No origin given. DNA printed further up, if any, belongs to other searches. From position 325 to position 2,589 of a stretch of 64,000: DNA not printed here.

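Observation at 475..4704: Family of large secreted cysteine-rich proteins: tandem pair after the 5S rRNA plus a third member as T4SS-operon cargo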

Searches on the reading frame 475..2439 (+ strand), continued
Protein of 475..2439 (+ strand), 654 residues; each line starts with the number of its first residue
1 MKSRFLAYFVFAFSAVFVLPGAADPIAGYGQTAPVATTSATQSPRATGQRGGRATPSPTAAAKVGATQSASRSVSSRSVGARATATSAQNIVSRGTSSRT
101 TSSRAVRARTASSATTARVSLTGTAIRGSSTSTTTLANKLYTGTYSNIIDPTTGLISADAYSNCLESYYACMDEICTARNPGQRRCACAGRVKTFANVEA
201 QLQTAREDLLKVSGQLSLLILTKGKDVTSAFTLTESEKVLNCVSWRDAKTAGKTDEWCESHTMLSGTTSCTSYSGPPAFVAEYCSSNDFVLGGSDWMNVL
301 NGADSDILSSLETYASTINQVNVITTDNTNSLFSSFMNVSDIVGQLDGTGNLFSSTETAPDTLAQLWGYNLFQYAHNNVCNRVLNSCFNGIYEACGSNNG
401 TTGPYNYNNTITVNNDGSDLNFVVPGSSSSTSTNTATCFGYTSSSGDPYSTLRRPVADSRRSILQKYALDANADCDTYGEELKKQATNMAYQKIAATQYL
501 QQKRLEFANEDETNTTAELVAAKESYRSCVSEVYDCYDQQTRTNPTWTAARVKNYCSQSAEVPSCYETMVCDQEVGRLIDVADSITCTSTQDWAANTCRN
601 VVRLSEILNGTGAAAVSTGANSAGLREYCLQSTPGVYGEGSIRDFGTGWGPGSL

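Call 80: search_protein_representatives(alignment_id=A2)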
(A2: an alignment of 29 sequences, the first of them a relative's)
Query: 29 sequences, 694 profile positions. Proteins with E-value up to 0.001 (for the whole library): 309; up to 1e-10: 95; up to 1e-30: 41. The best 150 are listed.
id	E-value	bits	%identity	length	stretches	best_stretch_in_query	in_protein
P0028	6.9e-293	990.1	-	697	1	1-687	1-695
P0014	1.1e-291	986.1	-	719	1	18-689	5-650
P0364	2.8e-274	928.5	-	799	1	1-688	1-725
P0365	7.1e-241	818.1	-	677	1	22-687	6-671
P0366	2.7e-232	789.8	-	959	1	1-692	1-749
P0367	1.1e-229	781.1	-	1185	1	1-688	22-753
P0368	6.9e-221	752.1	-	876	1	17-686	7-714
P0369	2.9e-218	743.4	-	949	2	71-693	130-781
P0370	1.8e-216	737.5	-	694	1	202-693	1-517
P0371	3.6e-204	696.8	-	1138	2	98-687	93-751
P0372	7.8e-204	695.7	-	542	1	168-689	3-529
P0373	1.2e-200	685.2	-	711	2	79-687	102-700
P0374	1.3e-196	671.9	-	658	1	12-688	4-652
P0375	1.9e-196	671.3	-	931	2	80-687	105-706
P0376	3.3e-188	644.1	-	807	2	53-632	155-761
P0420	5.7e-14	68.2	-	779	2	34-274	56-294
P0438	3.5e-12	62.3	-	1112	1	39-272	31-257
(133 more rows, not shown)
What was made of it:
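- An exhaustive HMM search found 309 representatives at E up to 1e-3 (call 80).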

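Call 83: find_encoding_contigs(protein=P0438, flank=8000, max_places=2)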
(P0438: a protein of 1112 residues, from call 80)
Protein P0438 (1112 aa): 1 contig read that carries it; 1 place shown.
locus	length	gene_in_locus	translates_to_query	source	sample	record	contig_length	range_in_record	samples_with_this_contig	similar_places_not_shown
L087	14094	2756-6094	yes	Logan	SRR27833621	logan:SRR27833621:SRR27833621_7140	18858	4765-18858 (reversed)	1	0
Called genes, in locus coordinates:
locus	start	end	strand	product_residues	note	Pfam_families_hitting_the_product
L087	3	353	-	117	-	?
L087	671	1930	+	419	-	-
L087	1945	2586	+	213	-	PF04413:Glycos_transf_N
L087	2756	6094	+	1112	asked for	-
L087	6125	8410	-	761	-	PF02739:5_3_exonuc_N, PF01367:5_3_exonuc, PF00476:DNA_pol_A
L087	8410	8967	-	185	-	-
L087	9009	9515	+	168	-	PF01195:Pept_tRNA_hydro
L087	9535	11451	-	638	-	PF02463:SMC_N, PF00664:ABC_membrane, PF00005:ABC_tran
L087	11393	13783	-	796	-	PF03743:TrbI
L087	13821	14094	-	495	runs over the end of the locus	PF03524:CagX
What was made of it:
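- A D-family member lies about 5 kb from VirB10 and VirB9 in L087 (call 83).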

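Call 84: find_encoding_contigs(protein=P0420, flank=8000, max_places=2)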
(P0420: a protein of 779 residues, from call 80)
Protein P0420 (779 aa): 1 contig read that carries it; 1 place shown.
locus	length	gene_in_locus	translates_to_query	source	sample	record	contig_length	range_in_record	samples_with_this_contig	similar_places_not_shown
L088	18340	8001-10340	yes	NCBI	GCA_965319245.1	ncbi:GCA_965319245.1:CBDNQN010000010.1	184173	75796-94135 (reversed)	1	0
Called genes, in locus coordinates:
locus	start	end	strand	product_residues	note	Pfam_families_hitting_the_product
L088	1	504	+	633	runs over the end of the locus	PF05649:Peptidase_M13_N, PF01431:Peptidase_M13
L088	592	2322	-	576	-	-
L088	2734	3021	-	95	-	PF18291:HU-HIG (weak), PF00216:Bac_DNA_binding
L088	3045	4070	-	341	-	PF00108:Thiolase_N (weak), PF08545:ACP_syn_III, PF08541:ACP_syn_III_C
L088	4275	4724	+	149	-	-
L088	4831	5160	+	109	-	-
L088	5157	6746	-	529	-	PF13091:PLDc_2, PF00614:PLDc (weak)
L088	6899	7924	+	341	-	PF01073:3Beta_HSD, PF01370:Epimerase, PF02719:Polysacc_synt_2 (weak), PF04321:RmlD_sub_bind, PF16363:GDP_Man_Dehyd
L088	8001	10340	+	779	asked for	-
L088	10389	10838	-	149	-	PF02381:MraZ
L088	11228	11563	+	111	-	-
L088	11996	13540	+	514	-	-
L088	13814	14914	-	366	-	PF02504:FA_synthesis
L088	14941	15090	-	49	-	PF01783:Ribosomal_L32p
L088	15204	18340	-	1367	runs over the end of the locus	PF04997:RNA_pol_Rpb1_1, PF00623:RNA_pol_Rpb1_2, PF04983:RNA_pol_Rpb1_3, PF05000:RNA_pol_Rpb1_4, PF04998:RNA_pol_Rpb1_5, PF21668:RPOC_hybrid (faint)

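Call 88: fold_search(model_id=the predicted structure, library=pdb)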
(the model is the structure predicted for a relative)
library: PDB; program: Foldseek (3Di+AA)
matches with E <= 10: 25; with E <= 0.001: 0
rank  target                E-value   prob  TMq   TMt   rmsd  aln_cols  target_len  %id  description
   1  5h7c_C                3.3e+00  0.04  0.08  0.13  25.9       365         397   10  Crystal structure of a repeat protein with two Protein A-DHR14 repeat modules (released 2017-06-28)
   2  6wvk_H                3.5e+00  0.02  0.07  0.07  24.7       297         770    9  Cryo-EM structure of Bacillus subtilis RNA Polymerase in complex with HelD (released 2020-11-18)
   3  5h7c_A                4.0e+00  0.03  0.08  0.13  24.9       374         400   10  Crystal structure of a repeat protein with two Protein A-DHR14 repeat modules (released 2017-06-28)
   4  9go6_L                5.0e+00  0.04  0.11  0.20  19.2       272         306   14  Salmonella hook-filament junction complex (released 2025-04-09)
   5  9m68_C                5.5e+00  0.05  0.08  0.20  17.2       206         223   11  the flagellar filament cap FliD in complex with FlgL (released 2025-12-03)
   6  9go6_V                6.0e+00  0.03  0.09  0.16  19.9       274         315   14  Salmonella hook-filament junction complex (released 2025-04-09)
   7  5yje_C                6.3e+00  0.18  0.07  0.15   9.7        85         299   13  Crystal structure of HIRA(644-1017) (released 2018-06-20)
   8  3k8w                  6.9e+00  0.05  0.12  0.27  20.7       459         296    9  Crysatl structure of a bacterial cell-surface flagellin N20C45 (released 2010-10-06)
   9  9gnz_G                6.9e+00  0.02  0.06  0.08  25.3       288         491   11  Salmonella cap-filament complex (released 2025-04-09)
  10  3o8i_A                7.2e+00  0.09  0.06  0.15  12.7        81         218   12  Structure of 14-3-3 isoform sigma in complex with a C-Raf1 peptide and a stabilizing small molecule fragment (released 2010-09-29)
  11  9u7y_BB               7.2e+00  0.03  0.10  0.18  18.4       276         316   13  Structure of the tip region of the intial complex in bacterial flagellar filament assembly at 3.68 angstroms resoluti (released 2026-04-01)
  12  5cwh                  7.6e+00  0.11  0.06  0.22  13.0       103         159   13  Crystal structure of de novo designed helical repeat protein DHR14 (released 2015-12-16)
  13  5yje_A                7.9e+00  0.15  0.07  0.15  13.9        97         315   13  Crystal structure of HIRA(644-1017) (released 2018-06-20)
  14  9go6_R                8.3e+00  0.02  0.10  0.16  18.8       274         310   14  Salmonella hook-filament junction complex (released 2025-04-09)
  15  7k36_I                8.7e+00  0.06  0.06  0.07  15.0        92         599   15  Cryo-EM structure of STRIPAK complex (released 2021-03-10)
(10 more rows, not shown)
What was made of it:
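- Tried and rejected: Foldseek with C gave nothing at E below 3 (call 88).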

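Call 96: search_protein_families(library=pfam, proteins=[L028:14789-16084:-, L028:16084-17517:-, L028:17517-18722:-, L028:18722-20023:-, L028:20097-21383:+], max_evalue=5)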
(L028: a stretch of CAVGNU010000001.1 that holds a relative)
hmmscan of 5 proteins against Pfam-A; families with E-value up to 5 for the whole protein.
L028:14789-16084:- (432 aa): 2 families
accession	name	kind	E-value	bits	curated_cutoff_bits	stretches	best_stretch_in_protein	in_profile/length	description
PF12259.13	Baculo_F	-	0.022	13.8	24.1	1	53-140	523-602/609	Baculovirus F protein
PF14967.11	FAM70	-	0.44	10.4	27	1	276-356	32-110/323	FAM70 protein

L028:16084-17517:- (478 aa): 0 families

L028:17517-18722:- (402 aa): 1 family
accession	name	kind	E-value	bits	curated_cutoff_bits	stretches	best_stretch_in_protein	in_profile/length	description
PF19019.6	Phlebo_G2_C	-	0.029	14.5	25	1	234-288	104-157/171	Phlebovirus glycoprotein G2 C-terminal domain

L028:18722-20023:- (434 aa): 1 family
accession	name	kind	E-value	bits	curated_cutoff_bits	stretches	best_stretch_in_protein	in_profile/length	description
PF23235.1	WH3_Lhr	-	0.096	13.4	27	1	17-60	26-69/95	Large helicase-related protein, winged-helix domain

L028:20097-21383:+ (429 aa): 0 families

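Call 97: find_encoding_contigs(protein=P0050, flank=6000, max_places=1)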
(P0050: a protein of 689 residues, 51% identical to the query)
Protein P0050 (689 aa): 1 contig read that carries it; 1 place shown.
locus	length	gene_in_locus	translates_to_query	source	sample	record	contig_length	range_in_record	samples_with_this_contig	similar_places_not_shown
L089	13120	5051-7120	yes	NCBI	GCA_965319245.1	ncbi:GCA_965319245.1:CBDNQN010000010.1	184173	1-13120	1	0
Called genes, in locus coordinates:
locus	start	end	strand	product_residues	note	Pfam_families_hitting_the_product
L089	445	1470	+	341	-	PF14213:DUF4325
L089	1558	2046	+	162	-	-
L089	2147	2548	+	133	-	-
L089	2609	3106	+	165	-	PF01988:VIT1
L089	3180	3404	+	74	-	-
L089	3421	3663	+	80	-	-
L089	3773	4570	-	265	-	-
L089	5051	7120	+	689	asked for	-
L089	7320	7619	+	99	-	PF00829:Ribosomal_L21p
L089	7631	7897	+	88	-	PF01016:Ribosomal_L27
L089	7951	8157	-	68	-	-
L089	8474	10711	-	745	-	-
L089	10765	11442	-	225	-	PF00929:RNase_T, PF13482:RNase_H_2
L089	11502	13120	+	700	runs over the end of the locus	PF00580:UvrD-helicase, PF01443:Viral_helicase1 (faint), PF13245:AAA_19, PF13604:AAA_30 (faint), PF13361:UvrD_C, PF13538:UvrD_C_2 (weak)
